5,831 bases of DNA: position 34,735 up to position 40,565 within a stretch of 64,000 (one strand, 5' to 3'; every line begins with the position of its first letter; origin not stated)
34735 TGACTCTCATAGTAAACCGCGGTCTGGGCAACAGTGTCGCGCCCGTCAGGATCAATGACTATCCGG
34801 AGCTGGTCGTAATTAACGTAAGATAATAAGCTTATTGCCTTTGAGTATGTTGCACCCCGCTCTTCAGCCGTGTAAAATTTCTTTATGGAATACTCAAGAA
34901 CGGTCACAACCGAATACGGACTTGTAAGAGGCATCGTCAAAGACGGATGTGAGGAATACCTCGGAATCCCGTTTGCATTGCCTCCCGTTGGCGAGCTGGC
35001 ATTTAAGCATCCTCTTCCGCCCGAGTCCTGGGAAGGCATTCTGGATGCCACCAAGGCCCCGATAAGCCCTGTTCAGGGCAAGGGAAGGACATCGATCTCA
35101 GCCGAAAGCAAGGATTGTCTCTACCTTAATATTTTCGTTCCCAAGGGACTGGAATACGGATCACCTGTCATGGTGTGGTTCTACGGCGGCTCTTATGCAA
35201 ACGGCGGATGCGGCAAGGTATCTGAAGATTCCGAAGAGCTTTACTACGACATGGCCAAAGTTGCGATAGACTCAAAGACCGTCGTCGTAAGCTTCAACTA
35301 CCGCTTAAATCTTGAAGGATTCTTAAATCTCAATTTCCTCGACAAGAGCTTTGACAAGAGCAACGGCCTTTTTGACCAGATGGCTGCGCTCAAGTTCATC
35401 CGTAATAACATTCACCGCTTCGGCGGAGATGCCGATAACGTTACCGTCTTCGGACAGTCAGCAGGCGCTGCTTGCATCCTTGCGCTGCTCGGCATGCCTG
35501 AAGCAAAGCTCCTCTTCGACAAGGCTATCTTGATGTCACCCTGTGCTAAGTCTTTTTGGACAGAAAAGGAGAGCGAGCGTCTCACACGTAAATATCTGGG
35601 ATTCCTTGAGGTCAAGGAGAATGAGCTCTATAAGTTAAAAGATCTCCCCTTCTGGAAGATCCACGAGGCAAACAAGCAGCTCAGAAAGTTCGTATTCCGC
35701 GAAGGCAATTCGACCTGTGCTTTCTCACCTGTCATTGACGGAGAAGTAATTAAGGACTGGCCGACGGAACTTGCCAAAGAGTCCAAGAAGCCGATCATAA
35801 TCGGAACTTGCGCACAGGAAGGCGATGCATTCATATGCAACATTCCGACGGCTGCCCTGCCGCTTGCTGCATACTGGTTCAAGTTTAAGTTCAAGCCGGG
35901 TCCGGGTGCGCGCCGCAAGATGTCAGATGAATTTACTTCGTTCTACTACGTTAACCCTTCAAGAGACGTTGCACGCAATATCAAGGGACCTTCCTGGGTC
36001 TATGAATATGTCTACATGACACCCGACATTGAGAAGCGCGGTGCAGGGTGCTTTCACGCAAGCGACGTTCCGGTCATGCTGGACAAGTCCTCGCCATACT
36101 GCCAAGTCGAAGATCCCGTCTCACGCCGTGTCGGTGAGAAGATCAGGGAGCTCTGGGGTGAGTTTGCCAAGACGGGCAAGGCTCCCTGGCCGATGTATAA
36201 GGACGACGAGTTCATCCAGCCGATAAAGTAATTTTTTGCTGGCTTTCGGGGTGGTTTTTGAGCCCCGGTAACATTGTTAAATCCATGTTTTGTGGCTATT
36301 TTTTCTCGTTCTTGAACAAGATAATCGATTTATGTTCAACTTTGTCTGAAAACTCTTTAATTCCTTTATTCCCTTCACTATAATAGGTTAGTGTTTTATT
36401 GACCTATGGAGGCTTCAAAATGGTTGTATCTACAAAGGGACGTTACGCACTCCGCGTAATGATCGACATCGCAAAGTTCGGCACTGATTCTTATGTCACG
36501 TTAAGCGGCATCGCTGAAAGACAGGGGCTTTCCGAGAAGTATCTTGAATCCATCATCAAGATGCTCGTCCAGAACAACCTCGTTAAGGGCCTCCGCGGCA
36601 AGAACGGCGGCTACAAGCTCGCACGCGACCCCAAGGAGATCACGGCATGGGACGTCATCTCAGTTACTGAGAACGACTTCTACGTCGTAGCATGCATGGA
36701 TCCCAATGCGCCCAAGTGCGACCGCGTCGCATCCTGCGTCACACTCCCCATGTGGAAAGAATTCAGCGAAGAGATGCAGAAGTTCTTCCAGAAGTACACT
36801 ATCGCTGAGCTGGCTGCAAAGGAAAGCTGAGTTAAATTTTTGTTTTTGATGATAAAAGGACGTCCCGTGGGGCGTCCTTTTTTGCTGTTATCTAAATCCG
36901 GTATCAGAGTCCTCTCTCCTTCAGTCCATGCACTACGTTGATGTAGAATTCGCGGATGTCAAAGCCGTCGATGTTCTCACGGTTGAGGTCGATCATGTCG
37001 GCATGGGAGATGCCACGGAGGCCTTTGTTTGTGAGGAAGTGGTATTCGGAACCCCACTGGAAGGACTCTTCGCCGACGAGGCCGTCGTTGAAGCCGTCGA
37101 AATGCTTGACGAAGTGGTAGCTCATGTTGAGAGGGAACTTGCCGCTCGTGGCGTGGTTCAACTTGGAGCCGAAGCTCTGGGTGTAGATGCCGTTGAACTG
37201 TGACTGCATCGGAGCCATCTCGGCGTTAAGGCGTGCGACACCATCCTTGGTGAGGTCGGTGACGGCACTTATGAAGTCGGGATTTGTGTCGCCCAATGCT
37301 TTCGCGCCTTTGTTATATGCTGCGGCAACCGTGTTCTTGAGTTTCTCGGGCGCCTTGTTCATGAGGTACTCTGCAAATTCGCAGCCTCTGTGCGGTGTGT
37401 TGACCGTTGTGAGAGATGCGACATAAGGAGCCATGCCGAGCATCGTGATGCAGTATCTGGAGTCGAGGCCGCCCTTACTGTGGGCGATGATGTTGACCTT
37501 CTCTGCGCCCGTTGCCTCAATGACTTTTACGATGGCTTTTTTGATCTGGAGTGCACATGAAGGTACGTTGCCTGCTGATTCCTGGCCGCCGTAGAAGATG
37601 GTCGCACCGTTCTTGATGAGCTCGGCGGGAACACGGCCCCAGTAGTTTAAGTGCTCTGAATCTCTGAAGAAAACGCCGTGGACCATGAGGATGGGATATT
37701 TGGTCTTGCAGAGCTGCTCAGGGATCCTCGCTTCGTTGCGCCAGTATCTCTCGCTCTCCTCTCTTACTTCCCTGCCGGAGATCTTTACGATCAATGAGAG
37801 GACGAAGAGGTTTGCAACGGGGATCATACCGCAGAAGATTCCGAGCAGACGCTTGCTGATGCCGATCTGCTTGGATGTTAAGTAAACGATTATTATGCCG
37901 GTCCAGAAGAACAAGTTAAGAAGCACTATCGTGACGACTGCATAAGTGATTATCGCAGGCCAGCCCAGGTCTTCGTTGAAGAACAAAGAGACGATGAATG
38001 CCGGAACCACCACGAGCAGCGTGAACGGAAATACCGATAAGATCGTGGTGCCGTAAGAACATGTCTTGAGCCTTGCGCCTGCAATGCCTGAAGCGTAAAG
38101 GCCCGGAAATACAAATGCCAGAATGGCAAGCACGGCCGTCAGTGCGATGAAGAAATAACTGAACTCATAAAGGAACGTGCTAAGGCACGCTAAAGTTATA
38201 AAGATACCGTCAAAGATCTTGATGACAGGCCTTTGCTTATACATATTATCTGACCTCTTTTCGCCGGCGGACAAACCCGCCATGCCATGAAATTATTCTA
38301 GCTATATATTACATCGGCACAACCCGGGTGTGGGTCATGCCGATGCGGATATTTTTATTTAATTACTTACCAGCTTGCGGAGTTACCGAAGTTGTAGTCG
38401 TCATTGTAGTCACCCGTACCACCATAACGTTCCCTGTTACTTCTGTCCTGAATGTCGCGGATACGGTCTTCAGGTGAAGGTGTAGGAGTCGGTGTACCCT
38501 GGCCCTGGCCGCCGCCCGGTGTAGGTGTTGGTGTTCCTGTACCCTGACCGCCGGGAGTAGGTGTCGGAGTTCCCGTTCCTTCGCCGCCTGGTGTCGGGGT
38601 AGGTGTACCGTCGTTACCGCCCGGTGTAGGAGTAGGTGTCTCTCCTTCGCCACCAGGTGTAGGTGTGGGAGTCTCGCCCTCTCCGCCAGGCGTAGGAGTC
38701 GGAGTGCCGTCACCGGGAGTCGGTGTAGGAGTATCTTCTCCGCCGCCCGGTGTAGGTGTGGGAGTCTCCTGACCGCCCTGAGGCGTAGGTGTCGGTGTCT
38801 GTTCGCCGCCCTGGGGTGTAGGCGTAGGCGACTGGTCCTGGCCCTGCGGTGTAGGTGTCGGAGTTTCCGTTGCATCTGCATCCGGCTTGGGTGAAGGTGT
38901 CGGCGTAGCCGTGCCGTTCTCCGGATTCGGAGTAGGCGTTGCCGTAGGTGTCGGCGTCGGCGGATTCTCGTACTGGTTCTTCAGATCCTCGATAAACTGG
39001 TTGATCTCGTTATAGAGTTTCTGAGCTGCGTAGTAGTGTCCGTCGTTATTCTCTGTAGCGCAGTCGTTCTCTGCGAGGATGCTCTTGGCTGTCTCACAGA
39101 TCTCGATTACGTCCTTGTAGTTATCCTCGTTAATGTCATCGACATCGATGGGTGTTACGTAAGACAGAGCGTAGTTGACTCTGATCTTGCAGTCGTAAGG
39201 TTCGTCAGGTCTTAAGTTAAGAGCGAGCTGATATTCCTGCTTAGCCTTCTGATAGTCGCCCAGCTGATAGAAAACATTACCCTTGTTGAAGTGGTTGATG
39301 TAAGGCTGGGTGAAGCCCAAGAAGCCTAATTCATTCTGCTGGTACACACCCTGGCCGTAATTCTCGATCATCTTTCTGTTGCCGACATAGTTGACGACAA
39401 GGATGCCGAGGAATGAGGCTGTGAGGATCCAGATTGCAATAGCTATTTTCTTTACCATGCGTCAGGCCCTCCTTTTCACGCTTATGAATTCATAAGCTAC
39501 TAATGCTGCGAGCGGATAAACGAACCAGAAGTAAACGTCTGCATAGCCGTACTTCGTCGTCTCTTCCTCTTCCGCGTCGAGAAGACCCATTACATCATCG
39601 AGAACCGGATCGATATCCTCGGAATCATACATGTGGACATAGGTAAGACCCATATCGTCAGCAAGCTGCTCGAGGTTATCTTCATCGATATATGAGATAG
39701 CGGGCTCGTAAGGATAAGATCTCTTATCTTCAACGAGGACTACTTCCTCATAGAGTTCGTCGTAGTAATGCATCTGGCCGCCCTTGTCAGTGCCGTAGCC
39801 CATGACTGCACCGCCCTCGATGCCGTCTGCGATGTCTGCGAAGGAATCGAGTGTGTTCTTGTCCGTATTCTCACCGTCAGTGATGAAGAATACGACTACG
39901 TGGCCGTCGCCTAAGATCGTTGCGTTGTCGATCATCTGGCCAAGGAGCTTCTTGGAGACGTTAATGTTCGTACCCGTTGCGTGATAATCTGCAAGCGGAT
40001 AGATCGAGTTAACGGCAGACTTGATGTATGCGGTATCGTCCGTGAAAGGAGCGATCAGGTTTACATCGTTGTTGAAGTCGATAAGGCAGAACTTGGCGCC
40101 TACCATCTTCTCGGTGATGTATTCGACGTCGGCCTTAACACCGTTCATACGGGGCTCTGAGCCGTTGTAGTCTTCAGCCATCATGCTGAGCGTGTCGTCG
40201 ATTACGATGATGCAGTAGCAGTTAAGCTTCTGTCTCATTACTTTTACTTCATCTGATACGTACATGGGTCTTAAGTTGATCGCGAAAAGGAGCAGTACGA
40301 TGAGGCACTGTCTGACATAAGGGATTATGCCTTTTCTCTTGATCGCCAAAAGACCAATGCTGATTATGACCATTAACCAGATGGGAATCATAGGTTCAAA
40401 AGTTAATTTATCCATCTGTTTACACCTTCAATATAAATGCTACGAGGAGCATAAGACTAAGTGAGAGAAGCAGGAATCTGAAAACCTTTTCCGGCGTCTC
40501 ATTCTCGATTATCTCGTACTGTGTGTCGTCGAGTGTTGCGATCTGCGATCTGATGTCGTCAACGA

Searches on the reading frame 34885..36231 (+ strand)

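Call 65: search_protein_families(library=pfam, proteins=[window:34885-36231:+], max_evalue=0.0001)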
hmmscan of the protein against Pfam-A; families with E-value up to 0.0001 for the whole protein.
window:34885-36231:+ (448 aa): 3 families
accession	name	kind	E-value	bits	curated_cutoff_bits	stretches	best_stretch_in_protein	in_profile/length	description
PF00135.34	COesterase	-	4.8e-81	273.7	27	1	5-321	3-325/515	Carboxylesterase family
PF20434.5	BD-FAE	-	6.1e-10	39.4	26.8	1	81-212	1-116/215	BD-FAE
PF07859.19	Abhydrolase_3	-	3.9e-07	30.5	25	1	97-235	2-123/210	alpha/beta hydrolase fold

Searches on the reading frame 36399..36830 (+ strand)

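Call 65: search_protein_families(library=pfam, proteins=[window:36399-36830:+], max_evalue=0.0001)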
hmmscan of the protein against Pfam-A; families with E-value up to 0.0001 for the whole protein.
window:36399-36830:+ (143 aa): 1 family
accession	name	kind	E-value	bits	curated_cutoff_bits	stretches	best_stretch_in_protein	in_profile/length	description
PF02082.26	Rrf2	-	3e-36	124.9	30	1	11-140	2-131/132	Iron-dependent Transcriptional regulator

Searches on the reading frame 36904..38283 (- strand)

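Call 65: search_protein_families(library=pfam, proteins=[window:36904-38283:-], max_evalue=0.0001)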
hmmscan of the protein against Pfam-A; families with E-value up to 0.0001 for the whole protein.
window:36904-38283:- (459 aa): 2 families
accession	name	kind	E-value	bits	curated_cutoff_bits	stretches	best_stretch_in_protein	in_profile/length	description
PF01674.24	Lipase_2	-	3.3e-06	27.2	20.3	1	196-280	2-94/219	Lipase (class 2)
PF02089.21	Palm_thioest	-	8.8e-05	22.8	26.8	0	236-312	47-124/254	Palmitoyl protein thioesterase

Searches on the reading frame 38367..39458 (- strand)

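Call 65: search_protein_families(library=pfam, proteins=[window:38367-39458:-], max_evalue=0.0001)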
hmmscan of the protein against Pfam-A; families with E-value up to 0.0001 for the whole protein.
window:38367-39458:- (363 aa): 4 families
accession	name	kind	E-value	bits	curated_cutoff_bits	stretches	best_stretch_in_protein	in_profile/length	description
PF07719.23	TPR_2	-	1.8e-06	28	27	1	56-85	4-33/34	Tetratricopeptide repeat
PF00515.34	TPR_1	-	5.7e-06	26.4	27.8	1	56-85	4-33/34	Tetratricopeptide repeat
PF13414.12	TPR_11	-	1.3e-05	25.2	26.8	1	60-87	1-28/42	TPR repeat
PF13181.12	TPR_8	-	2.8e-05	24.4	25.7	1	56-85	4-33/34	Tetratricopeptide repeat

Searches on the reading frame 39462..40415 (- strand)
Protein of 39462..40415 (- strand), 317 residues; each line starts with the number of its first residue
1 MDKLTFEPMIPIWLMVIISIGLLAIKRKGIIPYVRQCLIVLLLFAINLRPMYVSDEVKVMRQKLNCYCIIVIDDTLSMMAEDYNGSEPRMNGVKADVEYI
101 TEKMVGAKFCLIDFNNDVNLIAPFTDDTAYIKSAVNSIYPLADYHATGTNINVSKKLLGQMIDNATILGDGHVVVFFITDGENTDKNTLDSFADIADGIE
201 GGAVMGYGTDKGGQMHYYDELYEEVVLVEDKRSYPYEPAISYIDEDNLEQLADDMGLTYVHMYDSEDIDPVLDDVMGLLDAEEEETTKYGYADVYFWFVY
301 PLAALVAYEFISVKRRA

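Call 65: search_protein_families(library=pfam, proteins=[window:39462-40415:-], max_evalue=0.0001)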
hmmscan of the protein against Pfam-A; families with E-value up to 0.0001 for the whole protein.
window:39462-40415:- (317 aa): 1 family
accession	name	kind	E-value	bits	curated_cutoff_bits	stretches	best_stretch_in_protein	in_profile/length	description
PF13519.12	VWA_2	-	1.8e-10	41.8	27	1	69-182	2-107/107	von Willebrand factor type A domain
